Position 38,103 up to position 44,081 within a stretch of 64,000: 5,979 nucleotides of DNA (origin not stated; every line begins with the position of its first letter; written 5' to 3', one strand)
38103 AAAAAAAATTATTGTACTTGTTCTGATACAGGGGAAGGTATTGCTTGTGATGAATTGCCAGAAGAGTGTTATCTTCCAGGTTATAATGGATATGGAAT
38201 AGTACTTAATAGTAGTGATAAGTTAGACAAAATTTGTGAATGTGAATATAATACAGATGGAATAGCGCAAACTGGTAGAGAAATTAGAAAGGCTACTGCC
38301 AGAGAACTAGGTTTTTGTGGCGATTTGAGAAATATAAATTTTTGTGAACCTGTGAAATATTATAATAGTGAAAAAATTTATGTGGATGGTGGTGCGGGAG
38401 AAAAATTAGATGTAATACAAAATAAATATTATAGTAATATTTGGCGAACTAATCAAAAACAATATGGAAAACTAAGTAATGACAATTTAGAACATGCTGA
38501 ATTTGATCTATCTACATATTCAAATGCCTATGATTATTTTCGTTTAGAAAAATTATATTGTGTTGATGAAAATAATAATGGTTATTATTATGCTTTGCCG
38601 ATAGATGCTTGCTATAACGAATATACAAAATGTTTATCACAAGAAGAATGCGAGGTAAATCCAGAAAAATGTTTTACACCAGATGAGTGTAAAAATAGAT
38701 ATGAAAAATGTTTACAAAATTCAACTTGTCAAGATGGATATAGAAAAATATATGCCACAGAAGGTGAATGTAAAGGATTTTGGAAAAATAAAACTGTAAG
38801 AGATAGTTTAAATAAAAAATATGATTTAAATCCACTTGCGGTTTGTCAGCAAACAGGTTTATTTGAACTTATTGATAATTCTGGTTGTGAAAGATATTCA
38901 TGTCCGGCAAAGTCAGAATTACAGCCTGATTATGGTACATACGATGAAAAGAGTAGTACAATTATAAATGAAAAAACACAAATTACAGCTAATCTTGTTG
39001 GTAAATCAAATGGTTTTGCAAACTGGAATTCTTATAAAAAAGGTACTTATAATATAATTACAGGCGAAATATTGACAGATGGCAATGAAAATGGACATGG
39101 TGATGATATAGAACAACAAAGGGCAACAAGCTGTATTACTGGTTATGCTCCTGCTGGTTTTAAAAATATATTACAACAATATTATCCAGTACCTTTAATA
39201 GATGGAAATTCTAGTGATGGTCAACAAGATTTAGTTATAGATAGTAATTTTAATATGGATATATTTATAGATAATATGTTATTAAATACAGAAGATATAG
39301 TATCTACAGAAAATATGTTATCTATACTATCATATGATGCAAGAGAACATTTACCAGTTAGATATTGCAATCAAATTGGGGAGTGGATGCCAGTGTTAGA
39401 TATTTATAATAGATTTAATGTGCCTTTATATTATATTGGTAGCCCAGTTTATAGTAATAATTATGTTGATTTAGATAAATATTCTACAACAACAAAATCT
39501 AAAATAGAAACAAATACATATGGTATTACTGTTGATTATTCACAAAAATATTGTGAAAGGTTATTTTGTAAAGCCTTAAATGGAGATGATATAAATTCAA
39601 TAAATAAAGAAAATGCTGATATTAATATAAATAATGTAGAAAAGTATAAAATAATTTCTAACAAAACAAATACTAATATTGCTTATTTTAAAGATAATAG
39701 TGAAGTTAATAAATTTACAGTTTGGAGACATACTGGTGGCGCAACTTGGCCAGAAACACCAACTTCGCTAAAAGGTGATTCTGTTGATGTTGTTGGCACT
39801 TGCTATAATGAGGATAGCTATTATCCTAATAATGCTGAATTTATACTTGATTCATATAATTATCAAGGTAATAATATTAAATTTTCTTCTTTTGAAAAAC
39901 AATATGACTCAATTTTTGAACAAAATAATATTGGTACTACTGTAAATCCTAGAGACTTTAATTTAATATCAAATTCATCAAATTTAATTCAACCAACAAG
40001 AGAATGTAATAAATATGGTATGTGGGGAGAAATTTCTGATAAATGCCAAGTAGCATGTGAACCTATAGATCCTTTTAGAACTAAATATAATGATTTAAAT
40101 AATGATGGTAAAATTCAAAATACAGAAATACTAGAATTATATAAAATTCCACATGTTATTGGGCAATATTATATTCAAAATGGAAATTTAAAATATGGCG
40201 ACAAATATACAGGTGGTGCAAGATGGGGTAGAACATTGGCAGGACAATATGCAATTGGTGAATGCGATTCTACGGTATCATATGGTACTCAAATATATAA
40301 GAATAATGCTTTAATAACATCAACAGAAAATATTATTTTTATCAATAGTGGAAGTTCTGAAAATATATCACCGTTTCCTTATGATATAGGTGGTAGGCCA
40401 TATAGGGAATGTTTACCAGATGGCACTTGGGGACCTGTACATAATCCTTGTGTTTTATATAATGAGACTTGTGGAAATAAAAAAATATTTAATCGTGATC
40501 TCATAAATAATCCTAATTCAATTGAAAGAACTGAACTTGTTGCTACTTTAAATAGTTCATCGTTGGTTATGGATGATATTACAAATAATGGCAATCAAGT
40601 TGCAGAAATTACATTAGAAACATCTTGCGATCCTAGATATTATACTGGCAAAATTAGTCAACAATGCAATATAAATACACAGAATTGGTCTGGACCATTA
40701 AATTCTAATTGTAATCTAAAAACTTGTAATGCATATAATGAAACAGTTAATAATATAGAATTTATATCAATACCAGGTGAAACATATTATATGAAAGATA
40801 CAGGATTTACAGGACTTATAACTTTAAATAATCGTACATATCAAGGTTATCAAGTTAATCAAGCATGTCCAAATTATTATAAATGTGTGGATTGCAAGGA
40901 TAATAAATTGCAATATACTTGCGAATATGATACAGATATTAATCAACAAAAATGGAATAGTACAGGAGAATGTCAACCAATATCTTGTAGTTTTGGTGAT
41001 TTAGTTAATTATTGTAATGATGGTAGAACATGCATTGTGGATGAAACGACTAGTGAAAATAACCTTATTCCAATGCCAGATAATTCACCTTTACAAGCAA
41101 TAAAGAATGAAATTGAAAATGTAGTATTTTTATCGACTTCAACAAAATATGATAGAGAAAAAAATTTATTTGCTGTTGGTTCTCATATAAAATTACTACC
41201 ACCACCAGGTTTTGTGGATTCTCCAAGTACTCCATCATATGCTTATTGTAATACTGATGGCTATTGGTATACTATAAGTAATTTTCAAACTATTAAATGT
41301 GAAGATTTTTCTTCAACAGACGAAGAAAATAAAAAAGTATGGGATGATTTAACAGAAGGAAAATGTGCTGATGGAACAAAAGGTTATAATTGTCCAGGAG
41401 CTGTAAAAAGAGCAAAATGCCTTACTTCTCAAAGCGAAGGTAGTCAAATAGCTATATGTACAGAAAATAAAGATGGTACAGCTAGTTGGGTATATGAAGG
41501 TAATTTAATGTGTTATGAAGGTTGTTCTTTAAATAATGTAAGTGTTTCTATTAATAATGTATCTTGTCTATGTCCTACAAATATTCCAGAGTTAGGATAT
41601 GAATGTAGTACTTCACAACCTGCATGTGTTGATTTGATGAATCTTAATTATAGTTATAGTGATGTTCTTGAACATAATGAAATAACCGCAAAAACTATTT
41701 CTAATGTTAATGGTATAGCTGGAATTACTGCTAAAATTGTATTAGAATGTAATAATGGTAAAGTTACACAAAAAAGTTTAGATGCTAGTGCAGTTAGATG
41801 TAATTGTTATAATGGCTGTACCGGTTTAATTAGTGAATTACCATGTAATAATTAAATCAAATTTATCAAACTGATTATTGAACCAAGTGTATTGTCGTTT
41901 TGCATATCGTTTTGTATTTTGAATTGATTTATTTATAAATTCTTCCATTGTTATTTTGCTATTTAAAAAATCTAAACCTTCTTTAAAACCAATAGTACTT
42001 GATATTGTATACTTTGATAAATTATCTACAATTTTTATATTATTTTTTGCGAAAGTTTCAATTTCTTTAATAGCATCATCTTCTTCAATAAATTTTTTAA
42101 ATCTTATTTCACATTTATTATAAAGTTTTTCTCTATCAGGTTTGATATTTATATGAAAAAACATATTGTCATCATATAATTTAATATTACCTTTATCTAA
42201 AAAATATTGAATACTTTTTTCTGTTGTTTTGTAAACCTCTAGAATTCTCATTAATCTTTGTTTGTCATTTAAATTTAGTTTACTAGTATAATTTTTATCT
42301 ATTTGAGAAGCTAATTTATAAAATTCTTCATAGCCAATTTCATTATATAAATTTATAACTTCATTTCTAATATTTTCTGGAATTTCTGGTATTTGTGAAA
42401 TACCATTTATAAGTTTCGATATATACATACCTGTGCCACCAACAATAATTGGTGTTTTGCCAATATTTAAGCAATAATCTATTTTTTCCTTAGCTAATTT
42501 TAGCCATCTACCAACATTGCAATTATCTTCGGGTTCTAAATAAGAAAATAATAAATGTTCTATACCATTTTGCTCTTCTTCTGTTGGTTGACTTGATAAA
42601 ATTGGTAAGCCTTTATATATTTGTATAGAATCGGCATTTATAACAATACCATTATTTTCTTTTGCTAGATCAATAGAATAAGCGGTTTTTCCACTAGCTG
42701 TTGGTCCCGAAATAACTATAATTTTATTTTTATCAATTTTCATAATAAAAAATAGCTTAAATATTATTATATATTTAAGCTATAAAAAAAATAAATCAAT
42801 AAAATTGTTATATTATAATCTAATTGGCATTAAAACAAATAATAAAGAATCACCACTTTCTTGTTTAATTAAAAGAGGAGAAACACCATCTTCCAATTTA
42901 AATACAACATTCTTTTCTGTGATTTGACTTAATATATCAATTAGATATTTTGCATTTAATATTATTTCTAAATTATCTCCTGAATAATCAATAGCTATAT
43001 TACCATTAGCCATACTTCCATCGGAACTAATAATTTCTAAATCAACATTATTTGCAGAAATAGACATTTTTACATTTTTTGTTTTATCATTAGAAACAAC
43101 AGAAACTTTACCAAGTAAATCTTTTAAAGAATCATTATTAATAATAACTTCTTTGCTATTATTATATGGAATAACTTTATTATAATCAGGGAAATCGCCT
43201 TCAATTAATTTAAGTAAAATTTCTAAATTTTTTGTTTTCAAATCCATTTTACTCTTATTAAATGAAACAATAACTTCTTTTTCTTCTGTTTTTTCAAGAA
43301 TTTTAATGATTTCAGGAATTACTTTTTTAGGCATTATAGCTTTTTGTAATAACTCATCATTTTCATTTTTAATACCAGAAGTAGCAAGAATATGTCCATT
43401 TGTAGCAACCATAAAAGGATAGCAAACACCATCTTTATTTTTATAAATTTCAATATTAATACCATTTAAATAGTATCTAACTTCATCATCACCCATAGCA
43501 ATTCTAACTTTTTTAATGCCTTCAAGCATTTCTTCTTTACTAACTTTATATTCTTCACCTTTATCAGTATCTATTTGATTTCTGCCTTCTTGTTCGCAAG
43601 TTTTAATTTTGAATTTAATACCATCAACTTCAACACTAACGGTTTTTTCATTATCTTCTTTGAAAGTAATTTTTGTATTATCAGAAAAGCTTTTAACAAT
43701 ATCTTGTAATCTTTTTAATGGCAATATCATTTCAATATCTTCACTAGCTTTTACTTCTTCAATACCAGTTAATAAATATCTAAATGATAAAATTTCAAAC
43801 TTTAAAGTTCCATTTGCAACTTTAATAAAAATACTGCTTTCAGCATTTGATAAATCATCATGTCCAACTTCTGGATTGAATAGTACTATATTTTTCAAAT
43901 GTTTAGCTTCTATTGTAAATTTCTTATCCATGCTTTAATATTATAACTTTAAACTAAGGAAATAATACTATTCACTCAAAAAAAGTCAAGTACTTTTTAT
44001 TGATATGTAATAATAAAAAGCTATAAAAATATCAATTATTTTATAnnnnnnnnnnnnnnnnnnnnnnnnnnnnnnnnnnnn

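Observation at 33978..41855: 2625-aa secreted, cysteine-rich giant protein with eukaryote-like sushi/CCP-type Cys-Trp modules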

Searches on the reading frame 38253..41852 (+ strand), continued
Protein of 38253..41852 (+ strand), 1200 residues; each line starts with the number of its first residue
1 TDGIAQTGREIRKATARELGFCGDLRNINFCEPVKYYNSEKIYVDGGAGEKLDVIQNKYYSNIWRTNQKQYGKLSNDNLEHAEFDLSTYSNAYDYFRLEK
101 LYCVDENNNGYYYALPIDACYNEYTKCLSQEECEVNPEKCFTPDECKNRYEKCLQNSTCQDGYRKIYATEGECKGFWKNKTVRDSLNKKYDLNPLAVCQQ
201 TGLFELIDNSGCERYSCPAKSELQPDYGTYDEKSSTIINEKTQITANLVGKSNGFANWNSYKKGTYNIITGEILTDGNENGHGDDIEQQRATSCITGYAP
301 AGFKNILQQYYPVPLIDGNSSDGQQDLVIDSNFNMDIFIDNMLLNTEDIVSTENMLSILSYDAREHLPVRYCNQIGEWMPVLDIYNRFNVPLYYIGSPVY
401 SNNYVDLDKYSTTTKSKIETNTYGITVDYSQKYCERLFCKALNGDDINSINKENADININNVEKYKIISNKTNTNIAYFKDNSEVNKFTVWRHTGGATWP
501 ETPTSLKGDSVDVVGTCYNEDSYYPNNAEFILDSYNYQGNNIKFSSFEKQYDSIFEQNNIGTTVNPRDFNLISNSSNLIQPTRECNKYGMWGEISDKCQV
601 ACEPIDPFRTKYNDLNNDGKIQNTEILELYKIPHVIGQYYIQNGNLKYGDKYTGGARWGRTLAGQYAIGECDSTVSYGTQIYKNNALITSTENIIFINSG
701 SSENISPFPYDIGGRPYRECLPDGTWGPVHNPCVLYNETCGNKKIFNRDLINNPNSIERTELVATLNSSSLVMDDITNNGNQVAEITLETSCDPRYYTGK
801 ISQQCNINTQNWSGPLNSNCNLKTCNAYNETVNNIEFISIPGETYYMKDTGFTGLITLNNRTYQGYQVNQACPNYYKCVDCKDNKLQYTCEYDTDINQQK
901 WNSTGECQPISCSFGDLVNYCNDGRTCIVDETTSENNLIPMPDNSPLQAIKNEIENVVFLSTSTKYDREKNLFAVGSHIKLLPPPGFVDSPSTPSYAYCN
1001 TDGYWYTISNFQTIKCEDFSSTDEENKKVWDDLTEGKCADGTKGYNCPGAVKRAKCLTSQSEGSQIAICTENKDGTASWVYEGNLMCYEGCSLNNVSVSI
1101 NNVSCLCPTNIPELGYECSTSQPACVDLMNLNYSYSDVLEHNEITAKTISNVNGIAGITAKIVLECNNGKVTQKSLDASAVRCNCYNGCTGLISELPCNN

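Call 43: search_protein_families(library=pfam, proteins=[P0045, P0052, P0053, P0055, P0056, P0040, P0047, P0050, P0025, P0033], max_evalue=0.01)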
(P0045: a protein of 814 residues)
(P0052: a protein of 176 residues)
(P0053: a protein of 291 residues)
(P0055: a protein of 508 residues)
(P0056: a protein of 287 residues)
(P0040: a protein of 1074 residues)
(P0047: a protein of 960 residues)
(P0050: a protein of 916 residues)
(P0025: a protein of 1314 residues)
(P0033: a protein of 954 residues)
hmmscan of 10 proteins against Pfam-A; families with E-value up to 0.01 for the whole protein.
P0045 (814 aa): 4 families
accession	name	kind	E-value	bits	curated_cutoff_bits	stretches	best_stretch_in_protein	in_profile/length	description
PF02793.27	HRM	-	4.4e-22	78.7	26.2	2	761-806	2-53/66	Hormone receptor domain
PF14312.12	FG-GAP_2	-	8.4e-20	71.1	23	2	229-275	3-49/49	FG-GAP repeat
PF00084.26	Sushi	-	3e-11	44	20.7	0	550-594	9-56/56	Sushi repeat (SCR repeat)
PF02095.21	Extensin_1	-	8e-06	26.2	105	1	392-435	89-132/171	Extensin-like protein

P0052 (176 aa): 3 families
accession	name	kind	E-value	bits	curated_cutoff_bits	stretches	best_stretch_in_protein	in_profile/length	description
PF02793.27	HRM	-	1.3e-13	51.5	26.2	3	45-98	3-60/66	Hormone receptor domain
PF00084.26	Sushi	-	5.5e-06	27.1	20.7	0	9-36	23-52/56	Sushi repeat (SCR repeat)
PF25599.1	Ephrin_CRD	-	0.00071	20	27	0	10-41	24-57/59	Ephrin cysteine rich domain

P0053 (291 aa): 1 family
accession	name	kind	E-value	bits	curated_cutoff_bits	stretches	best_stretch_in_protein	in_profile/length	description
PF02518.31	HATPase_c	-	9.3e-10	39.4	26.4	1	17-114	5-99/111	Histidine kinase-, DNA gyrase B-, and HSP90-like ATPase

P0055 (508 aa): 0 families

P0056 (287 aa): 3 families
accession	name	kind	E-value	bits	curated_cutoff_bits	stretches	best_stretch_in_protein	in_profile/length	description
PF02793.27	HRM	-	2.5e-10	41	26.2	2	126-172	3-55/66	Hormone receptor domain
PF00084.26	Sushi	-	3.4e-05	24.6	20.7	0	144-175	23-56/56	Sushi repeat (SCR repeat)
PF25599.1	Ephrin_CRD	-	5.6e-05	23.5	27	0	81-119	8-55/59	Ephrin cysteine rich domain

P0040 (1074 aa): 0 families

P0047 (960 aa): 0 families

P0050 (916 aa): 0 families

P0025 (1314 aa): 1 family
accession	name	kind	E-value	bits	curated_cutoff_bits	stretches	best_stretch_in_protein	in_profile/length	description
PF25599.1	Ephrin_CRD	-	0.0027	18.2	27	0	338-354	36-52/59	Ephrin cysteine rich domain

P0033 (954 aa): 1 family
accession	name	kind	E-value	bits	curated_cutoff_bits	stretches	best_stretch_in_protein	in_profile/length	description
PF02793.27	HRM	-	0.0093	16.8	26.2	0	538-559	40-64/66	Hormone receptor domain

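Call 83: search_protein_families(library=pfam, proteins=[P0017, P0018], max_evalue=0.01)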
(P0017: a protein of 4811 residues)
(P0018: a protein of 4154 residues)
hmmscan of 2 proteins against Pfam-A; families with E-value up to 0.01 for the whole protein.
P0017 (4811 aa): 0 families

P0018 (4154 aa): 0 families

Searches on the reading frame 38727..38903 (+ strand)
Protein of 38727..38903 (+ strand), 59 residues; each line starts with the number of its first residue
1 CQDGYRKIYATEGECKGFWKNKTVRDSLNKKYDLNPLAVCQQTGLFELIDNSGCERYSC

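Call 67: search_protein_families(library=pfam, proteins=[window:38727-38903:+], max_evalue=10)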
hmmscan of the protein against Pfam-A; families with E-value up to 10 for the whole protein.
seq(59 aa): 0 families

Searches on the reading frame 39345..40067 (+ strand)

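Call 26: search_protein_families(library=pfam, proteins=[window:39345-40067:+], max_evalue=10)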
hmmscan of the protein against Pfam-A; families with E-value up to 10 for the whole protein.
window:39345-40067:+ (241 aa): 2 families
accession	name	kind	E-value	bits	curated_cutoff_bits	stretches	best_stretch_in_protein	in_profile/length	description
PF25599.1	Ephrin_CRD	-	0.0033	17.9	27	0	210-235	32-58/59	Ephrin cysteine rich domain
PF02793.27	HRM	-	0.12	13.2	26.2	1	195-239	18-64/66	Hormone receptor domain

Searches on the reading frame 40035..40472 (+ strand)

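Call 26: search_protein_families(library=pfam, proteins=[window:40035-40472:+], max_evalue=10)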
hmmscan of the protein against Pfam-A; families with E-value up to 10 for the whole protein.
window:40035-40472:+ (146 aa): 1 family
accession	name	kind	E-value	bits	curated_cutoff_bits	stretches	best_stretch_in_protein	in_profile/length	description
PF02793.27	HRM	-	0.026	15.4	26.2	1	120-137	39-56/66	Hormone receptor domain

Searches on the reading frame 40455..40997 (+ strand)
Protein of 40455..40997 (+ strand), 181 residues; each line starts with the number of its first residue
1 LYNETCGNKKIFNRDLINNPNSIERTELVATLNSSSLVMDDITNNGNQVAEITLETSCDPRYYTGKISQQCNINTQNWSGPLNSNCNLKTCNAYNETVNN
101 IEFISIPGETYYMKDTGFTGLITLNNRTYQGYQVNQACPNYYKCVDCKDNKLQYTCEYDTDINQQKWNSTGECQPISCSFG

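Call 26: search_protein_families(library=pfam, proteins=[window:40455-40997:+], max_evalue=10)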
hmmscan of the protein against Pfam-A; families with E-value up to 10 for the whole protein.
window:40455-40997:+ (181 aa): 2 families
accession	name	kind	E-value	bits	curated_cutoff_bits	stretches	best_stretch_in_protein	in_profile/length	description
PF02793.27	HRM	-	0.031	15.1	26.2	1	126-174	15-64/66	Hormone receptor domain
PF25595.1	Phage_TTP_16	-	0.22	11.8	27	1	7-46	11-49/167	Phage tail tube protein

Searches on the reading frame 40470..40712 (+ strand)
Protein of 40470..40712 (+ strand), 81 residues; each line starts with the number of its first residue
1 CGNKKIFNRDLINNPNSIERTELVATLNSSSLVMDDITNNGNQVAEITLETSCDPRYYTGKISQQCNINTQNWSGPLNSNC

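Call 67: search_protein_families(library=pfam, proteins=[window:40470-40712:+], max_evalue=10)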
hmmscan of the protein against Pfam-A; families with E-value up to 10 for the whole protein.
seq(81 aa): 2 families
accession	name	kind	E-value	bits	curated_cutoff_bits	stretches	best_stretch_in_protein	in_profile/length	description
PF25595.1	Phage_TTP_16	-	0.052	13.9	27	1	2-42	11-51/167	Phage tail tube protein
PF03349.22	Toluene_X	-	0.1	11.5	29.7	1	10-74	79-143/421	Outer membrane protein transport protein (OMPP1/FadL/TodX)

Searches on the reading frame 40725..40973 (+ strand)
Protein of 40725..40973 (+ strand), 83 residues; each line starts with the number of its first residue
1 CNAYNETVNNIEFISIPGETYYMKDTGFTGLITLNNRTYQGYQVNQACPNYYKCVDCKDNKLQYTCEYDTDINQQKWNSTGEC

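Call 67: search_protein_families(library=pfam, proteins=[window:40725-40973:+], max_evalue=10)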
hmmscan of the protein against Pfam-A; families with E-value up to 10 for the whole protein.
seq(83 aa): 1 family
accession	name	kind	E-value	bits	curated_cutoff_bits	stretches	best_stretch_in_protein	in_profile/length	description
PF02793.27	HRM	-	0.029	15.2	26.2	1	36-83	15-63/66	Hormone receptor domain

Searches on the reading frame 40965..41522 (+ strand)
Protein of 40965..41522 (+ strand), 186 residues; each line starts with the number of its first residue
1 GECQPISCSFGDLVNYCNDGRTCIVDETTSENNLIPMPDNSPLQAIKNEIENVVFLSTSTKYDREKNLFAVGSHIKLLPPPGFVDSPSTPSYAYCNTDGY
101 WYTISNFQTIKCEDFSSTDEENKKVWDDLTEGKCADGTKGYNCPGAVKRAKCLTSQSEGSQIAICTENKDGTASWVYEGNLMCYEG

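Call 26: search_protein_families(library=pfam, proteins=[window:40965-41522:+], max_evalue=10)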
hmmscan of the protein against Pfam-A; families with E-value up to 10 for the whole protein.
window:40965-41522:+ (186 aa): 1 family
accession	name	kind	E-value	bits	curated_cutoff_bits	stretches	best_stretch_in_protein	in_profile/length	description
PF15554.11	FSIP1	-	0.23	10.9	27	1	120-174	145-198/396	FSIP1 family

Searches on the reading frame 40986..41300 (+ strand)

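Call 67: search_protein_families(library=pfam, proteins=[window:40986-41300:+], max_evalue=10)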
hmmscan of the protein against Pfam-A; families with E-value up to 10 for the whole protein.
seq(105 aa): 1 family
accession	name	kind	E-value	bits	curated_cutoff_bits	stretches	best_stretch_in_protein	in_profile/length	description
PF12067.13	Sox17_18_mid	-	0.074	13.5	25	1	28-58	17-44/50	Sox 17/18 central domain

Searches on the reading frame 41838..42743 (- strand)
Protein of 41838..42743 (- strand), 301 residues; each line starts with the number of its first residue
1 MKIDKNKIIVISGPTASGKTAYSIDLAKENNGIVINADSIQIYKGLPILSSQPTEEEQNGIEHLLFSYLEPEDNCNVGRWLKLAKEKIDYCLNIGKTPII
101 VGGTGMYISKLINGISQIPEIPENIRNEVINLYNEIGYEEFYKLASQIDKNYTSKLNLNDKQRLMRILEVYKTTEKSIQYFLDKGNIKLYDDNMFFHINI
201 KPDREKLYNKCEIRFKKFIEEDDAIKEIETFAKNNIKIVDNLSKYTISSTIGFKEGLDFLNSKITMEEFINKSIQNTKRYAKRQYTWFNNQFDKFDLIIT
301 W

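Call 7: search_protein_families(library=pfam, proteins=[window:41838-42743:-])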
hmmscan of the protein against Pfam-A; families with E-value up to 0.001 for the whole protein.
window:41838-42743:- (301 aa): 2 families
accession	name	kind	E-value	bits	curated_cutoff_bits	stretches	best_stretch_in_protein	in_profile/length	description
PF01715.23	IPPT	-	1.3e-60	205.6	23.6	1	41-291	1-243/243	IPP transferase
PF01745.22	IPT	-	1e-08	35.3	20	1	7-63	2-58/233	Isopentenyl transferase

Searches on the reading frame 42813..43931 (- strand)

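Call 7: search_protein_families(library=pfam, proteins=[window:42813-43931:-])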
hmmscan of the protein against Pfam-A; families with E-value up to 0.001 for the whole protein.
window:42813-43931:- (372 aa): 3 families
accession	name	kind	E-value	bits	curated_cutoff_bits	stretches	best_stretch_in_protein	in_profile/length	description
PF02768.20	DNA_pol3_beta_3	-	2.2e-23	82.8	27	1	252-371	2-121/121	DNA polymerase III beta subunit, C-terminal domain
PF02767.21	DNA_pol3_beta_2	-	1.9e-22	80.2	27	1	130-249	2-116/116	DNA polymerase III beta subunit, central domain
PF00712.24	DNA_pol3_beta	-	2.4e-10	41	24.4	0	264-358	5-101/120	DNA polymerase III beta subunit, N-terminal domain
